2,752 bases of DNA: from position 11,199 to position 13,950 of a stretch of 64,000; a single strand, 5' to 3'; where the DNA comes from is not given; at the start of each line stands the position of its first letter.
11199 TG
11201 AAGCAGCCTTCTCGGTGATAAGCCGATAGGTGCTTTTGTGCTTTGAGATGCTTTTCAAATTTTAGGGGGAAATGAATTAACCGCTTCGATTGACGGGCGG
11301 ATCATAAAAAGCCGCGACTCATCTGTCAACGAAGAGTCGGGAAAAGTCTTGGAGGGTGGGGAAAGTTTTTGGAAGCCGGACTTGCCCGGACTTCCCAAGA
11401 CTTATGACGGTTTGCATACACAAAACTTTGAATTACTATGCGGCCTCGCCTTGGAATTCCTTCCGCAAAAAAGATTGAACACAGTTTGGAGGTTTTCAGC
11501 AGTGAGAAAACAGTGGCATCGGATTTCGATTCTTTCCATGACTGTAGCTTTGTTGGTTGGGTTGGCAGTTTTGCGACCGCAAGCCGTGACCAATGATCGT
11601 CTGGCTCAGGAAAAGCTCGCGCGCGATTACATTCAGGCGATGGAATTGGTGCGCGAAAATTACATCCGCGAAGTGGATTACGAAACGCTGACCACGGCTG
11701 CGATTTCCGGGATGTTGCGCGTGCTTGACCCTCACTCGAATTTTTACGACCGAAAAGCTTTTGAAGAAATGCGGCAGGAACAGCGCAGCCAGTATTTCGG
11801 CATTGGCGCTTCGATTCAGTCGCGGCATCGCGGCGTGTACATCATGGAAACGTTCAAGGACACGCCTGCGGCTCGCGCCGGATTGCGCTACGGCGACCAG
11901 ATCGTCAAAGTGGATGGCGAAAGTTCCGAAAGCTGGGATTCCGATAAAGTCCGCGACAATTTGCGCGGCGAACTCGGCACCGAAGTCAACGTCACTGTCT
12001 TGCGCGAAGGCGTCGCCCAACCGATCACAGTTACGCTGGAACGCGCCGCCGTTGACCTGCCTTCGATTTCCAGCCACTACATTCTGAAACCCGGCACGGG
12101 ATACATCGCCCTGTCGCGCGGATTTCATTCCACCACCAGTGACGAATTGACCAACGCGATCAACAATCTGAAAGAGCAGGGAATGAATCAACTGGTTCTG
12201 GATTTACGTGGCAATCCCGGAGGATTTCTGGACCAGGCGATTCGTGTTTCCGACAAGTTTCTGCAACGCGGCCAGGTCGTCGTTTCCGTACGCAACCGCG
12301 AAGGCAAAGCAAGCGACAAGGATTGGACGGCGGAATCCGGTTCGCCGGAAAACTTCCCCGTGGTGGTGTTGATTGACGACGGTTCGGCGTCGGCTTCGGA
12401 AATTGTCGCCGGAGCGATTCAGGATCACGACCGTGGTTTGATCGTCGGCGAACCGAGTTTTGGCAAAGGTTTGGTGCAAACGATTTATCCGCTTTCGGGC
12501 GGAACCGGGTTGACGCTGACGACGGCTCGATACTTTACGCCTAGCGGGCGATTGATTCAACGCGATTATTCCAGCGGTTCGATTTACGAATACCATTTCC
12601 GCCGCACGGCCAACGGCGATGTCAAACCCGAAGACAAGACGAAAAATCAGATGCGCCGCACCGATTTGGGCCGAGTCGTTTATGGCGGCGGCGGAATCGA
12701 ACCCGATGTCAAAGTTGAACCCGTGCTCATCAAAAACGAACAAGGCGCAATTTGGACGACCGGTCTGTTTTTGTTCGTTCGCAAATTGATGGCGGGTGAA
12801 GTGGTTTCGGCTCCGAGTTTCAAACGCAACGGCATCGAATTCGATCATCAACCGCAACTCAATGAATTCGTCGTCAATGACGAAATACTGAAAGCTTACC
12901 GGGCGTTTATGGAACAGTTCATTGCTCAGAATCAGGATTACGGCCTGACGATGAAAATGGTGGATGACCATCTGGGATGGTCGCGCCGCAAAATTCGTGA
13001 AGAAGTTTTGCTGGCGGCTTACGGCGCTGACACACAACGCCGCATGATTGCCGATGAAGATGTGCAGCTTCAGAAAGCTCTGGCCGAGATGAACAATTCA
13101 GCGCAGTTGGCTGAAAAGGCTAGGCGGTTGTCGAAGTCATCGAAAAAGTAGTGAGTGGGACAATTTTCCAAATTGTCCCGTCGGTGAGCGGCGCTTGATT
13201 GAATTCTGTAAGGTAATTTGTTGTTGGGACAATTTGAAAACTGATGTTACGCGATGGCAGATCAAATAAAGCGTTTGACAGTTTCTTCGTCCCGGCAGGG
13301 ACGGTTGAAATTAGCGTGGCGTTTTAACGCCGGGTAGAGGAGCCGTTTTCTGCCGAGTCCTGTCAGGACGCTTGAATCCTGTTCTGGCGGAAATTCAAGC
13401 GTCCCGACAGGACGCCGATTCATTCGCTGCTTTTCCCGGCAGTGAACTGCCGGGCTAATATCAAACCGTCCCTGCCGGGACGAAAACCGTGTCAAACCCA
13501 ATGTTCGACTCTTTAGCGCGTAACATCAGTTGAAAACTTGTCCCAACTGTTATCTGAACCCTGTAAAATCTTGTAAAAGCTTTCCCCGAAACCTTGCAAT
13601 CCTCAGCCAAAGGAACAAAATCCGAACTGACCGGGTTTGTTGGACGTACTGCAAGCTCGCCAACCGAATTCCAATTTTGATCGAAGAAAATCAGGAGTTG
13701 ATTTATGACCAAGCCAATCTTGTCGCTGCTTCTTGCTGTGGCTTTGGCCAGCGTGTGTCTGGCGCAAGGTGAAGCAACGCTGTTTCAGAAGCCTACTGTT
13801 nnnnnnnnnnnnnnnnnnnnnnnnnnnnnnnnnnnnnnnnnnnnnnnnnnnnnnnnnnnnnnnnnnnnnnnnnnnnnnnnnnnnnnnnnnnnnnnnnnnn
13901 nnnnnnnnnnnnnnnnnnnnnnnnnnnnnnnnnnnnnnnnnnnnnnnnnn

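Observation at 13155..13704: Roughly 330-nt nested-hairpin element with 30-nt terminal inverted repeats upstream of the tricorn array.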

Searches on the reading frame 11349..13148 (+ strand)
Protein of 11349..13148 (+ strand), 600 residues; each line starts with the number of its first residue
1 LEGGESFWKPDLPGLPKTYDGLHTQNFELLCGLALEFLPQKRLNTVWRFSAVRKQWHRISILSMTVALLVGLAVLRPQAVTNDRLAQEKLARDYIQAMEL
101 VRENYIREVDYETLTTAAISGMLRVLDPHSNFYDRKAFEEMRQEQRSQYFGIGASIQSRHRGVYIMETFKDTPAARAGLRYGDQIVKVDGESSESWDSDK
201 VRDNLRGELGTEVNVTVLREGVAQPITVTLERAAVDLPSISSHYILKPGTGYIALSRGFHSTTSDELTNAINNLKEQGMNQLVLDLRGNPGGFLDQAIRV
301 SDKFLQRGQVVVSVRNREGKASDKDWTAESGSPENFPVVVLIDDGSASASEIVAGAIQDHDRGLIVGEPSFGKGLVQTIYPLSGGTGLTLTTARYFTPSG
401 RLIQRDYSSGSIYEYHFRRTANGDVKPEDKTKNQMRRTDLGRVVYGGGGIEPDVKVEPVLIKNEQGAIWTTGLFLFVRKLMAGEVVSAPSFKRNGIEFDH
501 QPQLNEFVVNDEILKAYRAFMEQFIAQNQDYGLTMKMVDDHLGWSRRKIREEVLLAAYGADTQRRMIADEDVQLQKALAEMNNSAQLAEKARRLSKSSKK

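Call 18: search_protein_families(library=pfam, proteins=[window:11349-13148:+])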
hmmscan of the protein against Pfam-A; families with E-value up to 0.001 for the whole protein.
window:11349-13148:+ (600 aa): 5 families
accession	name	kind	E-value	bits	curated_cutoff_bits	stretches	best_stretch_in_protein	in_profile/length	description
PF03572.23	Peptidase_S41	-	1.7e-48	164.8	24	1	250-405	2-156/165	Peptidase family S41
PF13180.12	PDZ_2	-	5.4e-12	46.3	27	1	152-230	3-80/80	PDZ domain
PF17820.7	PDZ_6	-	1.7e-09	37.7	27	1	170-219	7-54/54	PDZ domain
PF00595.29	PDZ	-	2.4e-09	37.9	23.2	1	146-217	8-80/81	PDZ domain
PF22694.1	CtpB_N-like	-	3.5e-07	31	27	1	94-136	41-84/85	Activating protease CtpB N-terminal domain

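Call 24: find_homologous_proteins(query=window:11349-13148:+, max_evalue=1e-50)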
Query window:11349-13148:+ (600 aa): 8000 proteins with E <= 1e-50 among 8000 candidates; the best 120 are listed.
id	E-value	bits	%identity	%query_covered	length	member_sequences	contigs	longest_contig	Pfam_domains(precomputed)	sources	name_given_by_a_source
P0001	0.0e+0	1219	100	92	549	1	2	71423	PF17820.8,PF03572.24,PF00595.30,PF13180.13,PF22694.2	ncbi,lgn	-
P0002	0.0e+0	1190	97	92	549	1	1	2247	PF17820.8,PF03572.24,PF00595.30,PF13180.13,PF22694.2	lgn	-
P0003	0.0e+0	1174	96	92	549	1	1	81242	PF17820.8,PF03572.24,PF00595.30,PF13180.13,PF22694.2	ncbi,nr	ncbi:MAG: S41 family peptidase [Acidobacteriota bacterium]|nr:S41 family peptidase [Acidobacteriota 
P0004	0.0e+0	1092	88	92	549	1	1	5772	PF17820.8,PF03572.24,PF00595.30,PF13180.13,PF22694.2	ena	-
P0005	0.0e+0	1084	87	92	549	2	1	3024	PF17820.8,PF03572.24,PF00595.30,PF13180.13,PF22694.2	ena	-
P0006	0.0e+0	1071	86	92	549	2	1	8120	PF17820.8,PF03572.24,PF00595.30,PF13180.13,PF22694.2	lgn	-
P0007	0.0e+0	1070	86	92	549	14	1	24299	PF17820.8,PF03572.24,PF00595.30,PF13180.13,PF22694.2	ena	-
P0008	0.0e+0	1069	86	92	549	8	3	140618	PF17820.8,PF03572.24,PF00595.30,PF13180.13,PF22694.2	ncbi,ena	-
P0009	0.0e+0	1034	82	92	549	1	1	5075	PF17820.8,PF03572.24,PF00595.30,PF13180.13,PF22694.2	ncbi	-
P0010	0.0e+0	1031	83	92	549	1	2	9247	PF17820.8,PF03572.24,PF00595.30,PF13180.13,PF22694.2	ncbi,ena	ncbi:MAG: S41 family peptidase [Acidobacteriota bacterium]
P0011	0.0e+0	1025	79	95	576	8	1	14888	PF17820.8,PF03572.24,PF00595.30,PF13180.13,PF22694.2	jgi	jgi:carboxyl-terminal processing protease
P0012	0.0e+0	1022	83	92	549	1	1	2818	PF17820.8,PF03572.24,PF00595.30,PF13180.13,PF22694.2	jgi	-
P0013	0.0e+0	1021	82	92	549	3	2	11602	PF17820.8,PF03572.24,PF00595.30,PF13180.13,PF22694.2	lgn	-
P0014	0.0e+0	1018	80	92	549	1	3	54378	PF17820.8,PF03572.24,PF00595.30,PF13180.13,PF22694.2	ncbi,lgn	-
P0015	0.0e+0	1018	82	92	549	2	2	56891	PF17820.8,PF03572.24,PF00595.30,PF13180.13,PF22694.2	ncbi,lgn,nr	ncbi:MAG TPA: S41 family peptidase [Blastocatellia bacterium]|nr:S41 family peptidase [Blastocatelli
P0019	0.0e+0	1014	80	92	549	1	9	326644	PF17820.8,PF03572.24,PF00595.30,PF13180.13,PF22694.2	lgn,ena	-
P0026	1.4e-279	947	76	92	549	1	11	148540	PF17820.8,PF03572.24,PF00595.30,PF13180.13,PF22694.2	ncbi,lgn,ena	ncbi:MAG: S41 family peptidase [Blastocatellales bacterium]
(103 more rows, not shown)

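Call 25: find_encoding_contigs(protein=P0001, flank=2500, max_places=3)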
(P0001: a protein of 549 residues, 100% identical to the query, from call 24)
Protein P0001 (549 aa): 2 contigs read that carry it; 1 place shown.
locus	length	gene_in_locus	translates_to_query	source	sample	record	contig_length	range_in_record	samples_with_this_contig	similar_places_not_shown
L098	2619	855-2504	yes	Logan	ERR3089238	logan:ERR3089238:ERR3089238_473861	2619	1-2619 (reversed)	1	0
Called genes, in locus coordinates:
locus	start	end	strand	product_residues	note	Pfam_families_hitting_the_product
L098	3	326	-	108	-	?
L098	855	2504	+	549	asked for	PF22694:CtpB_N-like (weak), PF00595:PDZ, PF13180:PDZ_2, PF17820:PDZ_6, PF03572:Peptidase_S41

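Call 26: find_encoding_contigs(protein=P0003, flank=2500, max_places=3)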
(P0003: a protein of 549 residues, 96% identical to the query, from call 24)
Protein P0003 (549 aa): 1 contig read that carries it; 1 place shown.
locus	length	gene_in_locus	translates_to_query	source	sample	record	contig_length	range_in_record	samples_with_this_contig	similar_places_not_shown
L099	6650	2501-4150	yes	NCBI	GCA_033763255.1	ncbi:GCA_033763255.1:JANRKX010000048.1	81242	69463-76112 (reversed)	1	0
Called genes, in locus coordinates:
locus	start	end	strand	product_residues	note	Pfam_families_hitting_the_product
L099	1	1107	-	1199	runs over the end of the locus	PF13620:CarboxypepD_reg, PF13715:CarbopepD_reg_2 (weak), PF17210:SdrD_B (weak), PF25183:OMP_b-brl_4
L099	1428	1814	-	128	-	-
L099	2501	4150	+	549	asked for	PF22694:CtpB_N-like (weak), PF00595:PDZ, PF13180:PDZ_2, PF17820:PDZ_6, PF03572:Peptidase_S41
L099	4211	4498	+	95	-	-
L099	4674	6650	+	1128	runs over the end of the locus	PF26549:Tricorn_N, PF07676:PD40 (weak), PF26549:Tricorn_N, PF26550:Tricorn_2nd, PF07676:PD40, PF14684:Tricorn_C1, PF14685:PDZ_Tricorn, PF03572:Peptidase_S41, +1 more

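Call 27: find_encoding_contigs(protein=P0008, flank=2500, max_places=3)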
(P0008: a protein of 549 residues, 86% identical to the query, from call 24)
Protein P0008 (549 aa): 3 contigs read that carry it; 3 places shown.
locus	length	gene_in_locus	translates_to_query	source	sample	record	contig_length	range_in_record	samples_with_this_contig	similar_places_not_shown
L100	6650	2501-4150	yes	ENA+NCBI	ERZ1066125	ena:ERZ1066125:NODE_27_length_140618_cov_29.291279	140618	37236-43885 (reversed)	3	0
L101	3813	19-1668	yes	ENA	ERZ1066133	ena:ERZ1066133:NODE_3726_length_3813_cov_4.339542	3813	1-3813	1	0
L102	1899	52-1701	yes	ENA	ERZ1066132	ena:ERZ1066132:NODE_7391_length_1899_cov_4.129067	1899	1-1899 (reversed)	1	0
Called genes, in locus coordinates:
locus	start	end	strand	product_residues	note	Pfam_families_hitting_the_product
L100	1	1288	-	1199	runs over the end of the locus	PF13620:CarboxypepD_reg, PF13715:CarbopepD_reg_2 (weak), PF17210:SdrD_B (weak), PF25183:OMP_b-brl_4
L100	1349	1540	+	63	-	-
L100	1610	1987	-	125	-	-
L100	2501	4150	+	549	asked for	PF22694:CtpB_N-like (weak), PF00595:PDZ, PF13180:PDZ_2, PF17820:PDZ_6, PF03572:Peptidase_S41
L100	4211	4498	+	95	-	-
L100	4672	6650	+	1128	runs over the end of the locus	PF26549:Tricorn_N, PF07676:PD40, PF26549:Tricorn_N, PF26550:Tricorn_2nd, PF07676:PD40, PF14684:Tricorn_C1, PF14685:PDZ_Tricorn, PF03572:Peptidase_S41, +3 more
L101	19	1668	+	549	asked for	PF22694:CtpB_N-like (weak), PF00595:PDZ, PF13180:PDZ_2, PF17820:PDZ_6, PF03572:Peptidase_S41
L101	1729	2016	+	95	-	-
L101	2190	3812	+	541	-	?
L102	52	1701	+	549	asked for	PF22694:CtpB_N-like (weak), PF00595:PDZ, PF13180:PDZ_2, PF17820:PDZ_6, PF03572:Peptidase_S41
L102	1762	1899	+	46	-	?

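Call 30: find_encoding_contigs(protein=P0015, flank=2000, max_places=1)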
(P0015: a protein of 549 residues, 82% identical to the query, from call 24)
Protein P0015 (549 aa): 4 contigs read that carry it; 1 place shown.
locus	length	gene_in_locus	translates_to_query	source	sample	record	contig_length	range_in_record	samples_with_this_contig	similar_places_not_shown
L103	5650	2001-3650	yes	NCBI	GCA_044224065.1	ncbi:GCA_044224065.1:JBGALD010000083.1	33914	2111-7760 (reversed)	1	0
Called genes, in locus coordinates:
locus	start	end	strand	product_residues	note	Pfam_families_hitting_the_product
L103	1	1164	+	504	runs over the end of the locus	PF02424:ApbE, PF10029:DUF2271, PF13860:FlgD_ig (weak)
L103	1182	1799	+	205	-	PF16357:PepSY_TM_like_2, PF03929:PepSY_TM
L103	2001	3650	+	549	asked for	PF22694:CtpB_N-like (weak), PF00595:PDZ, PF13180:PDZ_2, PF17820:PDZ_6, PF03572:Peptidase_S41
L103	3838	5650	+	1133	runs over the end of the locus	PF26549:Tricorn_N, PF07676:PD40, PF26549:Tricorn_N, PF26550:Tricorn_2nd, PF07676:PD40, PF14684:Tricorn_C1, PF14685:PDZ_Tricorn, PF03572:Peptidase_S41, +1 more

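Call 31: find_encoding_contigs(protein=P0019, flank=2000, max_places=1)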
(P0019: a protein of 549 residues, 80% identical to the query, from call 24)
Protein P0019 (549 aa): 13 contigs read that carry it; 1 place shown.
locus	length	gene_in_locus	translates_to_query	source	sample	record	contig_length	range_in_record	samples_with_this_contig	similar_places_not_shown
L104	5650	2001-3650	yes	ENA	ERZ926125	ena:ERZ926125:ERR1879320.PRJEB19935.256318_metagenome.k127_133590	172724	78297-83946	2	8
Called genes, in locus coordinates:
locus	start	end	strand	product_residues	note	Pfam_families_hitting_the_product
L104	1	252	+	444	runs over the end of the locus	PF12679:ABC2_membrane_2 (weak)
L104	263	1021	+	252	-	PF06439:3keto-disac_hyd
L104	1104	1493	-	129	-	-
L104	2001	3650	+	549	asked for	PF22694:CtpB_N-like (weak), PF00595:PDZ, PF13180:PDZ_2, PF17820:PDZ_6, PF03572:Peptidase_S41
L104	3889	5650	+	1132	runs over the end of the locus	PF26549:Tricorn_N, PF07676:PD40, PF26549:Tricorn_N, PF26550:Tricorn_2nd, PF07676:PD40, PF14684:Tricorn_C1, PF14685:PDZ_Tricorn, PF03572:Peptidase_S41, +1 more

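Call 32: find_encoding_contigs(protein=P0026, flank=2000, max_places=1)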
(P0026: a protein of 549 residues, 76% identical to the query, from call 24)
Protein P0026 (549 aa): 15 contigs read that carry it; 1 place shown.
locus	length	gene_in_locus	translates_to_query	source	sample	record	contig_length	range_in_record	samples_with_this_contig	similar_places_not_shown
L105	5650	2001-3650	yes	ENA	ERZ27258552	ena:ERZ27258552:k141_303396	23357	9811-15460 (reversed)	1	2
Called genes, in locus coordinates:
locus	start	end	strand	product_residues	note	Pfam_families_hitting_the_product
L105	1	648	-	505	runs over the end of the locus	PF08242:Methyltransf_12 (faint)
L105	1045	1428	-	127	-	-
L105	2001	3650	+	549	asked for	PF22694:CtpB_N-like (weak), PF00595:PDZ, PF13180:PDZ_2, PF17820:PDZ_6, PF03572:Peptidase_S41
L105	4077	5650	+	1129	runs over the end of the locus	PF26549:Tricorn_N, PF07676:PD40, PF26550:Tricorn_2nd, PF07676:PD40, PF26549:Tricorn_N, PF14684:Tricorn_C1, PF14685:PDZ_Tricorn, PF03572:Peptidase_S41, +2 more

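Call 53: find_encoding_contigs(protein=P0002, flank=2500, max_places=2)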
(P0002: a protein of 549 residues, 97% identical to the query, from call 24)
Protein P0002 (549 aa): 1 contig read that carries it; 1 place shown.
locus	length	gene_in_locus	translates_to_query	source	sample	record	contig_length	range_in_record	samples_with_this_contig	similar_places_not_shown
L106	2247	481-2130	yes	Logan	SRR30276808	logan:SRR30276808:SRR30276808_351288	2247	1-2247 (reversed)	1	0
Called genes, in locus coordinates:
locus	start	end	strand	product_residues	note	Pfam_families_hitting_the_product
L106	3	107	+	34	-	?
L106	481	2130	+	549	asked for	PF22694:CtpB_N-like (weak), PF00595:PDZ, PF13180:PDZ_2, PF17820:PDZ_6, PF03572:Peptidase_S41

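Call 54: find_encoding_contigs(protein=P0004, flank=2500, max_places=2)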
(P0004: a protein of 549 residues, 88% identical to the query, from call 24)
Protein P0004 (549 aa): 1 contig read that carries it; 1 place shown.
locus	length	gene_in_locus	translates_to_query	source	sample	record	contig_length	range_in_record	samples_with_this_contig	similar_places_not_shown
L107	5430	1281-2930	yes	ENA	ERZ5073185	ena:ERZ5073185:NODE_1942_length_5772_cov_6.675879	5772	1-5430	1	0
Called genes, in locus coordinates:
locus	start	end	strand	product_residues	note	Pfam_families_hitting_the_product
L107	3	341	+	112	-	?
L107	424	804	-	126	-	-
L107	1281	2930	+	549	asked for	PF22694:CtpB_N-like (weak), PF00595:PDZ, PF13180:PDZ_2, PF17820:PDZ_6, PF03572:Peptidase_S41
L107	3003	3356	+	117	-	-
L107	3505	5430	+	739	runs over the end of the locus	PF00930:DPPIV_N (faint), PF26549:Tricorn_N, PF07676:PD40, PF25174:Beta-prop_THOC3 (faint), PF26549:Tricorn_N, PF26550:Tricorn_2nd, PF07676:PD40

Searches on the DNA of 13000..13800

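Call 5: search_rna_families(source=window, start=13000, end=13800, threshold=evalue, max_evalue=10)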
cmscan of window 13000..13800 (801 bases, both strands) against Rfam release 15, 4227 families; matches with E-value up to 10: 10.
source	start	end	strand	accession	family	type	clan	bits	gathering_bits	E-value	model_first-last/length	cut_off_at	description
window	13435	13482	+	RF01687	Acido-Lenti-1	Gene; sRNA;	-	30.2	37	8.2e-05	1-46/46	no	Acido-Lenti-1 RNA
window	13344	13425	+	RF04287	mir-9195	Gene; miRNA;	-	25.2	90.5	0.016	1-87/87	no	mir-9195 microRNA precursor family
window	13360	13410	-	RF03435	mir-726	Gene; miRNA;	-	21.9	76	0.095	1-87/87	no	mir-726 microRNA precursor family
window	13288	13334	-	RF01687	Acido-Lenti-1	Gene; sRNA;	-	21.8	37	0.015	1-46/46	no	Acido-Lenti-1 RNA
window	13353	13417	+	RF03426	mir-1294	Gene; miRNA;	-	20.6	90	0.1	25-97/118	no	mir-1294 microRNA precursor family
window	13355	13415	-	RF04287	mir-9195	Gene; miRNA;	-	20.2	90.5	0.37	12-74/87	no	mir-9195 microRNA precursor family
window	13363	13407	-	RF00830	mir-74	Gene; miRNA;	CL00090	15.6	57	2.8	1-80/80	no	mir-74 microRNA precursor family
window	13643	13696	+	RF01933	bxd_5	Gene; lncRNA;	-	14.4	50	0.95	1-57/57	no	Bithoraxoid conserved region 5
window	13190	13248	+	RF01155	snoR101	Gene; snRNA; snoRNA; CD-box;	-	13.9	40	5.4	1-66/66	no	Small nucleolar RNA snoR101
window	13050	13079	+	RF01126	sR41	Gene; snRNA; snoRNA; CD-box;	-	12.4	54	3.1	1-53/53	no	Small nucleolar RNA sR41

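Call 12: search_rna_families(source=window, start=13200, end=13560, threshold=evalue, max_evalue=0.1, show_alignments=3)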
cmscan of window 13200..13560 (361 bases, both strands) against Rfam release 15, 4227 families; matches with E-value up to 0.1: 5.
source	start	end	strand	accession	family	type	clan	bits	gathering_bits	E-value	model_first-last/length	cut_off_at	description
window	13435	13482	+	RF01687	Acido-Lenti-1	Gene; sRNA;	-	30.2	37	3.7e-05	1-46/46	no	Acido-Lenti-1 RNA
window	13344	13425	+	RF04287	mir-9195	Gene; miRNA;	-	25.2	90.5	0.0073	1-87/87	no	mir-9195 microRNA precursor family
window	13360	13410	-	RF03435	mir-726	Gene; miRNA;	-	21.9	76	0.043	1-87/87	no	mir-726 microRNA precursor family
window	13288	13334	-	RF01687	Acido-Lenti-1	Gene; sRNA;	-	21.8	37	0.0067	1-46/46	no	Acido-Lenti-1 RNA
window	13353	13417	+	RF03426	mir-1294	Gene; miRNA;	-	20.6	90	0.046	25-97/118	no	mir-1294 microRNA precursor family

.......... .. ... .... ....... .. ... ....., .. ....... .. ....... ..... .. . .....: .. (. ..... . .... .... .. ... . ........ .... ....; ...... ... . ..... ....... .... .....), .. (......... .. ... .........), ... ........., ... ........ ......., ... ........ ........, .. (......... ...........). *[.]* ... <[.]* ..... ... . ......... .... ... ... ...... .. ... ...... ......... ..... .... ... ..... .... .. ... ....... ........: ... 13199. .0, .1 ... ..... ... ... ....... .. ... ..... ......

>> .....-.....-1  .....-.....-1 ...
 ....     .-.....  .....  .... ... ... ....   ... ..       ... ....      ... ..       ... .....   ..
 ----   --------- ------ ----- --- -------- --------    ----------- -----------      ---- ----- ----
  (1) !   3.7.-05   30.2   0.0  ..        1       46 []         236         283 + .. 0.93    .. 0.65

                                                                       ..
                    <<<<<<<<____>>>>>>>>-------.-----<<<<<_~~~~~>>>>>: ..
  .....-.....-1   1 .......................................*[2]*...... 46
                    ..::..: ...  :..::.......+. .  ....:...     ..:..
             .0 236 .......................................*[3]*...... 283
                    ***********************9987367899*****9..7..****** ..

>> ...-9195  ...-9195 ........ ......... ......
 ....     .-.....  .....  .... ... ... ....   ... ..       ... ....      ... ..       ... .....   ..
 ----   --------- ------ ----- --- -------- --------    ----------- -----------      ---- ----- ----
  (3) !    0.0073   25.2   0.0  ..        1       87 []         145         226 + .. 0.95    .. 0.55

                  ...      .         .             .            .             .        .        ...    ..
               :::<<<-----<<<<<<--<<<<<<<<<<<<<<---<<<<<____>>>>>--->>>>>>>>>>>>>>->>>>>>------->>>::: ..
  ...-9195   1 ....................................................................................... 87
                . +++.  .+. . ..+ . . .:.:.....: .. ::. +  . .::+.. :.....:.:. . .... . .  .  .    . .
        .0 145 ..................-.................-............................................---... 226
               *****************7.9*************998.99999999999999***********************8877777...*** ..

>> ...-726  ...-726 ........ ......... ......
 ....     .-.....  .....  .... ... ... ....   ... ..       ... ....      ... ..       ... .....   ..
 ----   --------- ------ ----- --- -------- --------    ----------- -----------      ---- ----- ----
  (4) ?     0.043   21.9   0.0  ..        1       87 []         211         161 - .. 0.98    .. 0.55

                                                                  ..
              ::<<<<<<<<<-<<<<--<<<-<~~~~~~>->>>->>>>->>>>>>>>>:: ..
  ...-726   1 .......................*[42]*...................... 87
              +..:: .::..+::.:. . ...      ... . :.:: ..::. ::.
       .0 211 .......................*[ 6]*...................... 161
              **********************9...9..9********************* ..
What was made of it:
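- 13288..13334 (-): Left Acido-Lenti-1-like module: hairpin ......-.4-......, linker, then a TTAG-tagged hairpin. RF01687 at 21.8 bits, below the gathering score of 37 (calls 5, 12).
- On REPIN / REP-RAYT system: Modules at 13288-13334 (-) and 13435-13482 (+), 100 nt apart (call 12).
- There are sub-threshold Rfam hits to RF01687 on both arms (calls 5, 12).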
